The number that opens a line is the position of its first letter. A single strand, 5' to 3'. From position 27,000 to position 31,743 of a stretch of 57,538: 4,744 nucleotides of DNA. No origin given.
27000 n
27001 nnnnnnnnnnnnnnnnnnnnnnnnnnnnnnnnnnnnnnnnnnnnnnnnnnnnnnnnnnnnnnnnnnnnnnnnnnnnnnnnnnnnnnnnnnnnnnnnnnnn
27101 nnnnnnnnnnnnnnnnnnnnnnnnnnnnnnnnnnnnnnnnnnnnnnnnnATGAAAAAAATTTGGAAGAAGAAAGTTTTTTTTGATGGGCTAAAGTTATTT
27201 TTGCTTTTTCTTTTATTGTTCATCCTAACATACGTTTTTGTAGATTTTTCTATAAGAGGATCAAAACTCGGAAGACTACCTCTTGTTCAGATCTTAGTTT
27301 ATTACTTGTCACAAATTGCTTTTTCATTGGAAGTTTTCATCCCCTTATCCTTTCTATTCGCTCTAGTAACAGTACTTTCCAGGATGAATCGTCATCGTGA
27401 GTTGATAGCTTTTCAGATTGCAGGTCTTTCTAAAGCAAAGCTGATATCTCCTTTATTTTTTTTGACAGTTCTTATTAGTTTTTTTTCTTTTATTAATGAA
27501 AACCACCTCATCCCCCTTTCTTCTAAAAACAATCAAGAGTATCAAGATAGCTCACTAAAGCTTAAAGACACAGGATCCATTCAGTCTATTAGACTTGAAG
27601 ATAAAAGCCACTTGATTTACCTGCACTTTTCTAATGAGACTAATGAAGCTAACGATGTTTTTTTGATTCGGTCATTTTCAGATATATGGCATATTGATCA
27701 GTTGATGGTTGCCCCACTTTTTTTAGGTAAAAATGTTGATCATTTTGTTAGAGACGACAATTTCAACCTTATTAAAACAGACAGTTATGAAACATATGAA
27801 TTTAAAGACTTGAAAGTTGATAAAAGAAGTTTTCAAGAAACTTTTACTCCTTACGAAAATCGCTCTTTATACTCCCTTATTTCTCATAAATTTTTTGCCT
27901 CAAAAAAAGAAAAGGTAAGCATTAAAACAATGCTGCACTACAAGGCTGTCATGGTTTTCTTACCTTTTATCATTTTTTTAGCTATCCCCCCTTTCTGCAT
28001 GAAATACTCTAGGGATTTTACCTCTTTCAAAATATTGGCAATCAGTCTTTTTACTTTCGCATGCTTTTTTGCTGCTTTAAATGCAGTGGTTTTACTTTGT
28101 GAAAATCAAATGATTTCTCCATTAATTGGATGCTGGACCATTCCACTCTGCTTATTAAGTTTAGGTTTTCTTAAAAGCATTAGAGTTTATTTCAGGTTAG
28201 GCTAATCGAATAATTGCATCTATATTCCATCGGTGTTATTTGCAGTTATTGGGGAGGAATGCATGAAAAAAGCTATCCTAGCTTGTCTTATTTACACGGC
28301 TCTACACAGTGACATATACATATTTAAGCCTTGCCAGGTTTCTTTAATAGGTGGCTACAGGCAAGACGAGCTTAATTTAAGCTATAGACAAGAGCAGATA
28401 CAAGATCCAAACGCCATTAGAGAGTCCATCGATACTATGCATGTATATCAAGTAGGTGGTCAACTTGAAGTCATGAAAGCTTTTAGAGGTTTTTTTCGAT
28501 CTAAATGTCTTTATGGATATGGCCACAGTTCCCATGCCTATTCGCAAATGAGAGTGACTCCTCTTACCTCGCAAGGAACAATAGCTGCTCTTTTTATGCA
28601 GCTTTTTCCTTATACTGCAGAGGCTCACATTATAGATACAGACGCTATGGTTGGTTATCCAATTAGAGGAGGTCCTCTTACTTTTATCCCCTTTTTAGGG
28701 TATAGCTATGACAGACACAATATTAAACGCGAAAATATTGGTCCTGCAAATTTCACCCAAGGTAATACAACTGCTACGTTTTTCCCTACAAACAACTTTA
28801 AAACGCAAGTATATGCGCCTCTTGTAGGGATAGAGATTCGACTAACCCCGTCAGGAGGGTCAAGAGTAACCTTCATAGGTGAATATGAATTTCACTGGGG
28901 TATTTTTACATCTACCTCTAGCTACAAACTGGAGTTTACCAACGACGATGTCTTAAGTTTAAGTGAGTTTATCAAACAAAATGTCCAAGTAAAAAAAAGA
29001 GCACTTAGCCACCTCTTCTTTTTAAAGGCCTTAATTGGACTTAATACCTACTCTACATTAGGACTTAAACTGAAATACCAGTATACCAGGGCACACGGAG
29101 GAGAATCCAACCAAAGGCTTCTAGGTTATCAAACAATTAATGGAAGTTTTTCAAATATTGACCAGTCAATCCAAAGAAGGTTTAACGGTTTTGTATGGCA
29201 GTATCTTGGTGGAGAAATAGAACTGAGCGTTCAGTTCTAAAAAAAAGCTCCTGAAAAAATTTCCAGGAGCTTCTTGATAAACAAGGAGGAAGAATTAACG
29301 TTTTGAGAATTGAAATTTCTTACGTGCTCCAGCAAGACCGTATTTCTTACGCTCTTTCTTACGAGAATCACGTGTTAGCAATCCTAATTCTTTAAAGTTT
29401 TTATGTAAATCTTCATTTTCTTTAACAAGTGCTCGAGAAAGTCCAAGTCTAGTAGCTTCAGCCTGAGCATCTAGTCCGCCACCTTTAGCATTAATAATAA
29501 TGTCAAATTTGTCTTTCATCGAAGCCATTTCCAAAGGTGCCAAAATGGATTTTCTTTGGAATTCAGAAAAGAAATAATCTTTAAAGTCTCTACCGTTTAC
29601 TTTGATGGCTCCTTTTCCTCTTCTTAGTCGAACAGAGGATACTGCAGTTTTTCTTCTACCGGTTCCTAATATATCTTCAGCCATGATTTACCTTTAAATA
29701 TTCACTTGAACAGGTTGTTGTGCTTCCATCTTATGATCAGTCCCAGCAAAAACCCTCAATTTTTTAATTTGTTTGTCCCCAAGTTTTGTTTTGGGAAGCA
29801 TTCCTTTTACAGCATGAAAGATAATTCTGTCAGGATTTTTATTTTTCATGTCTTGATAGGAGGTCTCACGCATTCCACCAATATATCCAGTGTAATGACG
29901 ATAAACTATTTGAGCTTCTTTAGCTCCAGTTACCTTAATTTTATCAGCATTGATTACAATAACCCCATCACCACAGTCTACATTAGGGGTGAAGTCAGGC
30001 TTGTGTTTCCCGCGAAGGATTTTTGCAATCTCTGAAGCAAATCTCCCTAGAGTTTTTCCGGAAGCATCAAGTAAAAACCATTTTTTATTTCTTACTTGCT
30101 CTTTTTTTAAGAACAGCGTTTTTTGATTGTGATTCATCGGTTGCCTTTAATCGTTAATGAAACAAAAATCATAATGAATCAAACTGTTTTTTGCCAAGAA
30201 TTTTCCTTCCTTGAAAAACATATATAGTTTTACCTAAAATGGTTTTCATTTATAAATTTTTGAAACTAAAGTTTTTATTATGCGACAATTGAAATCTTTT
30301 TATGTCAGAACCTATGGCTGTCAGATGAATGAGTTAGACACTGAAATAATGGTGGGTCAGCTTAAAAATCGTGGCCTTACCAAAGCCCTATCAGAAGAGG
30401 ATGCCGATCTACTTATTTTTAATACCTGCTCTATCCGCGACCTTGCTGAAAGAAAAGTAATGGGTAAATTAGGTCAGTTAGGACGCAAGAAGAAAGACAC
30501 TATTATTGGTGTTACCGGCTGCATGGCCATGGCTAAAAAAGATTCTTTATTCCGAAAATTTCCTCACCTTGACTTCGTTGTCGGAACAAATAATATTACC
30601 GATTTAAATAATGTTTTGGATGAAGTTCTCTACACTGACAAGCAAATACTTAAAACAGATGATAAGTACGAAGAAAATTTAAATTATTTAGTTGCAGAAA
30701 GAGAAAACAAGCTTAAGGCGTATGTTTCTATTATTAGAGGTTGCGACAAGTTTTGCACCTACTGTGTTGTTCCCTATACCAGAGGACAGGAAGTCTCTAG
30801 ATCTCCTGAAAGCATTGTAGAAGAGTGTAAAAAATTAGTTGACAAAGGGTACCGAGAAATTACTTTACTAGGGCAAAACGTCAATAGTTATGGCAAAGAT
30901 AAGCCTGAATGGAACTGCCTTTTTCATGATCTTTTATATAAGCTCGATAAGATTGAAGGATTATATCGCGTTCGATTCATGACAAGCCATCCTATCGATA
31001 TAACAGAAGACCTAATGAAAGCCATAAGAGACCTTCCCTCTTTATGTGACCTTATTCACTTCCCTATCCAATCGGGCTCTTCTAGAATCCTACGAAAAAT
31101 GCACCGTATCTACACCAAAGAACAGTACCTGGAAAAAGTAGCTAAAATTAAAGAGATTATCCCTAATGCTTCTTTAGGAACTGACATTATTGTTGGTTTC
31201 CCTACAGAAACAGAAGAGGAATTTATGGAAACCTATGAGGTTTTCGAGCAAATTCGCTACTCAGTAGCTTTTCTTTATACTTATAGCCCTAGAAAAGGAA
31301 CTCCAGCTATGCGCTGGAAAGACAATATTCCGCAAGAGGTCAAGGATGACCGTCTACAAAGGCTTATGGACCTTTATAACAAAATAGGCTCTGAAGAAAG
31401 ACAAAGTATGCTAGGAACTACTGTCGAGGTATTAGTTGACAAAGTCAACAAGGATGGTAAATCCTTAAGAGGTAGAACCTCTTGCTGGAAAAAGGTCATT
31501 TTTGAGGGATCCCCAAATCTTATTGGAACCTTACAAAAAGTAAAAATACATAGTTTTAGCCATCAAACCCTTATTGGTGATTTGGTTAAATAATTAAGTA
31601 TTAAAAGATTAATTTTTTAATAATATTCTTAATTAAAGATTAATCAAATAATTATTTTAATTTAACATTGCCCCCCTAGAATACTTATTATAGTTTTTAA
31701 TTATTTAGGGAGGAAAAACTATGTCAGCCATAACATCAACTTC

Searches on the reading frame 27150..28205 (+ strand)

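Call 80: search_protein_families(library=pfam, proteins=[window:27150-28205:+], max_evalue=0.00001)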
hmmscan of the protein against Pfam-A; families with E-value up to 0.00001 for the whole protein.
window:27150-28205:+ (351 aa): 1 family
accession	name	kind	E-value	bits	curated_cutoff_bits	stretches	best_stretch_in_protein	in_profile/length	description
PF03739.19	LptF_LptG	-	7.8e-35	121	27.9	1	10-341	4-349/353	Lipopolysaccharide export system permease LptF/LptG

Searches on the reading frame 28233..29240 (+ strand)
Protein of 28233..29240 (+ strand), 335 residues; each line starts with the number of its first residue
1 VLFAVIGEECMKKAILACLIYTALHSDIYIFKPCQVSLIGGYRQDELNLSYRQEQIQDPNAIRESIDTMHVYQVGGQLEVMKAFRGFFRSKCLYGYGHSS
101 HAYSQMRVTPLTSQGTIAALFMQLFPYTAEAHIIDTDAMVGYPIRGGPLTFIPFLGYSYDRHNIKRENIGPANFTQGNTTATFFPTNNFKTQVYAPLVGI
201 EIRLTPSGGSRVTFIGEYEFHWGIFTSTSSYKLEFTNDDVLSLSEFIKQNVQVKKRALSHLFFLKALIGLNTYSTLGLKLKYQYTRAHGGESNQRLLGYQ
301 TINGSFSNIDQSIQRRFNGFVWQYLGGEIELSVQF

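Call 80: search_protein_families(library=pfam, proteins=[window:28233-29240:+], max_evalue=0.00001)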
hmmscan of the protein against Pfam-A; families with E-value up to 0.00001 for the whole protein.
window:28233-29240:+ (335 aa): 1 family
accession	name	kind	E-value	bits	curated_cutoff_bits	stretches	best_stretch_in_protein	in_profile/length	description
PF17251.8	Pom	-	1.1e-15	58.2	22.4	1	40-335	4-285/285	Protochlamydia outer membrane protein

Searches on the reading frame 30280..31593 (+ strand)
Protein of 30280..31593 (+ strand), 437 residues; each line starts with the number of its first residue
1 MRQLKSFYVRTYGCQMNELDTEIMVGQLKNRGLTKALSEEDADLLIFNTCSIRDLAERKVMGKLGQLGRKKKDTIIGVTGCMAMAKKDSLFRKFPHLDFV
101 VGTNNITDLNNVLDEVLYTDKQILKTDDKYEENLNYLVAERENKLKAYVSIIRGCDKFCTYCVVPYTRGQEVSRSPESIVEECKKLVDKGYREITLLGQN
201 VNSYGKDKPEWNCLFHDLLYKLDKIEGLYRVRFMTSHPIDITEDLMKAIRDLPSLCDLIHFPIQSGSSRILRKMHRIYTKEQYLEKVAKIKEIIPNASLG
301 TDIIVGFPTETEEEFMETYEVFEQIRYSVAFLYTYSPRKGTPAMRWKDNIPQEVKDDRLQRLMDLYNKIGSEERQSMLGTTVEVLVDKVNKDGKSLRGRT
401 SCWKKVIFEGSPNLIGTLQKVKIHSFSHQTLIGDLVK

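Call 80: search_protein_families(library=pfam, proteins=[window:30280-31593:+], max_evalue=0.00001)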
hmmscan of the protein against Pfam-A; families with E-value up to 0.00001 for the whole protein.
window:30280-31593:+ (437 aa): 3 families
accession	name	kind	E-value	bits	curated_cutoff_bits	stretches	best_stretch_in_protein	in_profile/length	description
PF00919.26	UPF0004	-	4.2e-30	104.1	27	1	7-102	2-98/98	Uncharacterized protein family UPF0004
PF04055.27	Radical_SAM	-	3.3e-29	102.6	29.5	1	149-320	1-164/166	Radical SAM superfamily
PF01938.26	TRAM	-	7.1e-07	29.4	21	1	375-436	1-61/61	TRAM domain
